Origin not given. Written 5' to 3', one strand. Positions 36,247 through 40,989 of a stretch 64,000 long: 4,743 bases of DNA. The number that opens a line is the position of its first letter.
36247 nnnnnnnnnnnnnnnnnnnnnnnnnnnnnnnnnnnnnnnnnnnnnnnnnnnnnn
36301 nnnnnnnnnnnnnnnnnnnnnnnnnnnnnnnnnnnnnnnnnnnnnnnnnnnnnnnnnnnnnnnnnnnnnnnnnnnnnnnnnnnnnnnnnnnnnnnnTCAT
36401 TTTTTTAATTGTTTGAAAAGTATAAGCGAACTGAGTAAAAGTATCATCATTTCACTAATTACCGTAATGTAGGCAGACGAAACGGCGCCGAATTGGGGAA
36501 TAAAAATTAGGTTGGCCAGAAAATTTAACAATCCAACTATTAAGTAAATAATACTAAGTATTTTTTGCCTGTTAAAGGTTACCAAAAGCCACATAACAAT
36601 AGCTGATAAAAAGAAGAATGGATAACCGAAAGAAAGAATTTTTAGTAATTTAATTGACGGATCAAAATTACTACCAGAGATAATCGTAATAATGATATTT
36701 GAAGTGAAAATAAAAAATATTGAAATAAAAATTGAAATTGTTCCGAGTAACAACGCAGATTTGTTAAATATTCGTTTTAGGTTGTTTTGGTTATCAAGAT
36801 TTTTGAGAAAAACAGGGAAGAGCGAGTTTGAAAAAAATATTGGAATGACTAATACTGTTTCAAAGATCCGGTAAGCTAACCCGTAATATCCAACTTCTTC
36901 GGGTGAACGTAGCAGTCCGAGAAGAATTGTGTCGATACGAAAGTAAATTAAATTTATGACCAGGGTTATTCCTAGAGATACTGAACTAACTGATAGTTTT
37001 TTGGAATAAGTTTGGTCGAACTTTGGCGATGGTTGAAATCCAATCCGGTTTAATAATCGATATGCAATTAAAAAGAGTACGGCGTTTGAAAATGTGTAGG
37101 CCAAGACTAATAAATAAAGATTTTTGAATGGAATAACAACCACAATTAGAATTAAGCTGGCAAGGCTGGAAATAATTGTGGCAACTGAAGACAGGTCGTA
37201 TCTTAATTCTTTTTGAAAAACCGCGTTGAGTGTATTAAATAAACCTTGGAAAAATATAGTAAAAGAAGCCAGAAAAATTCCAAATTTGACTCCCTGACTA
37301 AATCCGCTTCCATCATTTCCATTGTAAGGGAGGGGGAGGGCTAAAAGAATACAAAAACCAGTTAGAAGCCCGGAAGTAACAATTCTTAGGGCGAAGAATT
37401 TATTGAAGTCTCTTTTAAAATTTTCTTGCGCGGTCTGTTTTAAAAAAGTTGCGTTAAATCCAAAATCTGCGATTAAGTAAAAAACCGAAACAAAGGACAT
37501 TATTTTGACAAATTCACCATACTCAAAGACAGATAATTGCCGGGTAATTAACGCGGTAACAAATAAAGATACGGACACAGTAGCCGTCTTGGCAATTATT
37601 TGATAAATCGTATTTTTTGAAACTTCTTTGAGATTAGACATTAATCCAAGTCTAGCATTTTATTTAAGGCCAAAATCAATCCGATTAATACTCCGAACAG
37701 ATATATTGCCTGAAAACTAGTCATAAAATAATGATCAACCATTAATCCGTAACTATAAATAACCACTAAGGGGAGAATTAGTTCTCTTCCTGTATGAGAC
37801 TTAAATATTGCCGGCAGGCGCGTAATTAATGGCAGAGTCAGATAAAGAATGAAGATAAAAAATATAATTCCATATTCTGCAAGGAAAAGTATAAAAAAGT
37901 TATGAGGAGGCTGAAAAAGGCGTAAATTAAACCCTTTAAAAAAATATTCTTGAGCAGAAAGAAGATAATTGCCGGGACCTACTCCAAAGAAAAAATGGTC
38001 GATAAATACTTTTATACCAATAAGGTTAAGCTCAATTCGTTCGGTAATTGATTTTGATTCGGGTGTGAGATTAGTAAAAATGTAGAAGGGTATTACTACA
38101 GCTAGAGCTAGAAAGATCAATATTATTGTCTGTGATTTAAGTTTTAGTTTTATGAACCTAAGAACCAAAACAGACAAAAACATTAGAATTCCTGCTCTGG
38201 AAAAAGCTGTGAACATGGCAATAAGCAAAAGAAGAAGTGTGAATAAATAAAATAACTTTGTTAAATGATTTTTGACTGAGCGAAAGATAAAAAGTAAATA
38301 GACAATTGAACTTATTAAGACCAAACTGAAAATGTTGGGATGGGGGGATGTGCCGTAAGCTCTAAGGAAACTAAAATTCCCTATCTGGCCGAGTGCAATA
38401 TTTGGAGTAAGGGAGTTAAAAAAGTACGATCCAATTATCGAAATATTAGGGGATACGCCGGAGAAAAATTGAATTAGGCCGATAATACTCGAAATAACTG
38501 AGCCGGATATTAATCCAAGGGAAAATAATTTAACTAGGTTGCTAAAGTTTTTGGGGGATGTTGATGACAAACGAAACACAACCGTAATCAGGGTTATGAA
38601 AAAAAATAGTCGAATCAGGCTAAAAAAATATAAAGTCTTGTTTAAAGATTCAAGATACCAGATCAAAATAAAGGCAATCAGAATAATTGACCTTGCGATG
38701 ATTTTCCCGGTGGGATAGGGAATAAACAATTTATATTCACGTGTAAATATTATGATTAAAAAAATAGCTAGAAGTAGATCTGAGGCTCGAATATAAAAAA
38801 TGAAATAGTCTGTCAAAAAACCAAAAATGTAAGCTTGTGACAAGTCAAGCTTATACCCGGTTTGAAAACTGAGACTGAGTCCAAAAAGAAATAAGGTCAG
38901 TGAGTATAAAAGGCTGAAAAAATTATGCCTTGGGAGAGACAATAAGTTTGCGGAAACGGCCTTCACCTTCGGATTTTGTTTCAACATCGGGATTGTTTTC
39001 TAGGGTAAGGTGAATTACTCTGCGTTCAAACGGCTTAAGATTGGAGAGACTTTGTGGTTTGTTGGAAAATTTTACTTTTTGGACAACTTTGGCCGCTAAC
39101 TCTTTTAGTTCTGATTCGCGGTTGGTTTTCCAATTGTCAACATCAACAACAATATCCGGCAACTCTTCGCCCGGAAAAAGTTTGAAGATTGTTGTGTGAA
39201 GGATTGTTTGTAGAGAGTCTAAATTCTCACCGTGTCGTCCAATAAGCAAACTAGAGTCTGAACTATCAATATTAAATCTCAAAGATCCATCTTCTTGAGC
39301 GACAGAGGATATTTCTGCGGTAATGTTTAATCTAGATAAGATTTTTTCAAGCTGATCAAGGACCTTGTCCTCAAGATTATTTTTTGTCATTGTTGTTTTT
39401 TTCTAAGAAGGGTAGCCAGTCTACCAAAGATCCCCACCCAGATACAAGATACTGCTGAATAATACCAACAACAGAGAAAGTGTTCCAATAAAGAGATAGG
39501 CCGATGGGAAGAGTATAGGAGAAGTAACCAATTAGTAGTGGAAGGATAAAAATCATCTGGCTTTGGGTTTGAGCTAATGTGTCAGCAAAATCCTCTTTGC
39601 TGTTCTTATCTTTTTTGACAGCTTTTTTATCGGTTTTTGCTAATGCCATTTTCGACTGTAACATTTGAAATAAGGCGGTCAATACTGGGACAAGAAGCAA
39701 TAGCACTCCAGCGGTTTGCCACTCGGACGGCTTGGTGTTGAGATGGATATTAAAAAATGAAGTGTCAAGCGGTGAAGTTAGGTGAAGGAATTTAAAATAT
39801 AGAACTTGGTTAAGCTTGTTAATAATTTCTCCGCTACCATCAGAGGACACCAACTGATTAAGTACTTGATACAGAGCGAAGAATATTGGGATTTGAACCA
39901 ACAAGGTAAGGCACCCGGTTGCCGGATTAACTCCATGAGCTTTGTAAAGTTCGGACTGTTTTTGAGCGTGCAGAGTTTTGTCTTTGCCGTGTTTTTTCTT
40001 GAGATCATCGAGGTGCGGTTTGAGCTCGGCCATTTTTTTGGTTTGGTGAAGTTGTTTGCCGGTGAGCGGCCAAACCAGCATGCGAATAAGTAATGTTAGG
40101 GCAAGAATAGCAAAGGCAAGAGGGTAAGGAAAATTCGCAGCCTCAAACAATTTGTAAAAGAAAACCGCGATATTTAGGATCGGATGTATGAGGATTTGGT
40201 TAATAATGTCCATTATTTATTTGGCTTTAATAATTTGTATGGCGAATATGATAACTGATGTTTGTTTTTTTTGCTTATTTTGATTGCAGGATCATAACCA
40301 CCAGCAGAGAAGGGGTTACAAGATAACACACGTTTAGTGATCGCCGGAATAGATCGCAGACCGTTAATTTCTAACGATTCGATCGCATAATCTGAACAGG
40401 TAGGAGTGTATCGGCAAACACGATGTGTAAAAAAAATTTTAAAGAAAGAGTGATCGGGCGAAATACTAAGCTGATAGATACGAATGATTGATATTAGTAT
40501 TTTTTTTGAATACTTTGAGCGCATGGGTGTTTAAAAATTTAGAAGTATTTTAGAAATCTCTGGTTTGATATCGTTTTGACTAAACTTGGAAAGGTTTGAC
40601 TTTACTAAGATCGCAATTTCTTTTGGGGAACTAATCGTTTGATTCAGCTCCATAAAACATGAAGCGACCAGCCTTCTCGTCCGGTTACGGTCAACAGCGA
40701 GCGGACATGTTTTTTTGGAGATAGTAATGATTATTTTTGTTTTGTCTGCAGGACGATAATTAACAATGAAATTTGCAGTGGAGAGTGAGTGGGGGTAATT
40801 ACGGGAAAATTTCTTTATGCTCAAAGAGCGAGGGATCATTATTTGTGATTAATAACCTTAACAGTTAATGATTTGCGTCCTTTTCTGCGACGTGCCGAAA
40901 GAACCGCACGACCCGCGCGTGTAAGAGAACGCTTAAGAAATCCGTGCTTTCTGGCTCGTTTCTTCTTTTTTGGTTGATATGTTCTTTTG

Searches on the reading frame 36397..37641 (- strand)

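Call 38: search_protein_families(library=pfam, max_evalue=0.00001, proteins=[window:36397-37641:-])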
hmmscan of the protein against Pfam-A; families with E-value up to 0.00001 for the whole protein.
window:36397-37641:- (414 aa): 2 families
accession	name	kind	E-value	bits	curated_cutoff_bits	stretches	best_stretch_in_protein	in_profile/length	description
PF01943.22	Polysacc_synt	-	4.8e-24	85.7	28.2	1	8-280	2-272/274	Polysaccharide biosynthesis protein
PF13440.11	Polysacc_synt_3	-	2e-22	80.2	23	1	32-330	2-292/293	Polysaccharide biosynthesis protein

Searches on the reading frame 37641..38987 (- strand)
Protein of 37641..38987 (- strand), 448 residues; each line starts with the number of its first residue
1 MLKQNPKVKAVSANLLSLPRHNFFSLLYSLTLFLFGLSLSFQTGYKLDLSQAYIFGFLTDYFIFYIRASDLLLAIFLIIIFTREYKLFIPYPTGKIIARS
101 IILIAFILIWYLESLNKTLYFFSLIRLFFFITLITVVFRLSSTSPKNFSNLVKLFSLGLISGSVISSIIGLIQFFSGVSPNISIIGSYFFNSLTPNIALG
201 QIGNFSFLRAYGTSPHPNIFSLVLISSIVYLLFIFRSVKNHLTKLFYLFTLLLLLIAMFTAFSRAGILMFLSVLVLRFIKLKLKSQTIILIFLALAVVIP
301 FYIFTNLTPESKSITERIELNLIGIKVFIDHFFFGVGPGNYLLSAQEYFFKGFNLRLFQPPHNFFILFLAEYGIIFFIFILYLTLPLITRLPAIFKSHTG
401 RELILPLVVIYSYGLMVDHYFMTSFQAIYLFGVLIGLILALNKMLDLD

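Call 38: search_protein_families(library=pfam, max_evalue=0.00001, proteins=[window:37641-38987:-])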
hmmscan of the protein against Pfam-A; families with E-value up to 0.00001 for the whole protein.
window:37641-38987:- (448 aa): 1 family
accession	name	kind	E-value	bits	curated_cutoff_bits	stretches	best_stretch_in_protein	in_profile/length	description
PF04932.20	Wzy_C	-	1.3e-13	51.5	31.7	1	249-380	1-148/149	O-Antigen ligase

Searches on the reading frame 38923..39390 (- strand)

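Call 95: search_protein_families(library=pfam, max_evalue=0.0001, proteins=[window:38923-39390:-])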
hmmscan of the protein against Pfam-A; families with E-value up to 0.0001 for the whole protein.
window:38923-39390:- (155 aa): 2 families
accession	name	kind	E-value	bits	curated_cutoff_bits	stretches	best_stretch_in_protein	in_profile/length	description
PF01424.28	R3H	-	1.2e-14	54.5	26.8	1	94-153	2-60/60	R3H domain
PF13083.13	KH_KhpA-B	-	1e-08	35.4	32.1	1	11-68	5-62/73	KhpA/KhpB, KH domain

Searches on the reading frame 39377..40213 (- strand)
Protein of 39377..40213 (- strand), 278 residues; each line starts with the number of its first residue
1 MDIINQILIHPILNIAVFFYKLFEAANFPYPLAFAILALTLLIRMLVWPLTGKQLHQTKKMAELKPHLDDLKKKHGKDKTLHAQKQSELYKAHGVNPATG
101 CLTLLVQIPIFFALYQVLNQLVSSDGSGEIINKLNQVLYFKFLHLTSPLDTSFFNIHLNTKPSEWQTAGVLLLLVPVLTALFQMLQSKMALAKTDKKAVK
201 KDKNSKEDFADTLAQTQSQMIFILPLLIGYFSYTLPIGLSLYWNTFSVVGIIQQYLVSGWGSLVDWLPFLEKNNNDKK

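Call 38: search_protein_families(library=pfam, max_evalue=0.00001, proteins=[window:39377-40213:-])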
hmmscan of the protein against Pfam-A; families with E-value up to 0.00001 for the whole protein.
window:39377-40213:- (278 aa): 1 family
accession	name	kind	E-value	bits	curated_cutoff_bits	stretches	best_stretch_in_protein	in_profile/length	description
PF02096.25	60KD_IMP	-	3e-45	154.6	35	1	33-257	2-161/163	60Kd inner membrane protein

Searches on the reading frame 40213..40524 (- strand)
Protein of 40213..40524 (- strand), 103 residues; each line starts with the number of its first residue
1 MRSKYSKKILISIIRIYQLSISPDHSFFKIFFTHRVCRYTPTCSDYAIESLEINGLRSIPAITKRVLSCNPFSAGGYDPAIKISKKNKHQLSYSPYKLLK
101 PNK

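Call 95: search_protein_families(library=pfam, max_evalue=0.0001, proteins=[window:40213-40524:-])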
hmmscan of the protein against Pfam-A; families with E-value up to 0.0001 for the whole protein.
window:40213-40524:- (103 aa): 1 family
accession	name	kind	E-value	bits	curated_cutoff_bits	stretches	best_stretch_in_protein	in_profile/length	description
PF01809.23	YidD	-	3.7e-20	71.9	27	1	7-79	1-66/67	Putative membrane protein insertion efficiency factor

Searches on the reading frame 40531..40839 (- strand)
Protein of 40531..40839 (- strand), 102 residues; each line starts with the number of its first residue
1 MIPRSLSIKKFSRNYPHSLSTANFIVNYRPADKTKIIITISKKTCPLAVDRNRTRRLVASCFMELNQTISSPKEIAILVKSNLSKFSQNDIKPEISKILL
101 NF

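Call 95: search_protein_families(library=pfam, max_evalue=0.0001, proteins=[window:40531-40839:-])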
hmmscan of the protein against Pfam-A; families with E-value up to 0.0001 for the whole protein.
window:40531-40839:- (102 aa): 1 family
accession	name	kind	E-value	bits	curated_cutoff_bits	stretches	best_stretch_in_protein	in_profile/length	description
PF00825.24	Ribonuclease_P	-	1.5e-12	47.9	22.3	1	17-99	21-105/109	Ribonuclease P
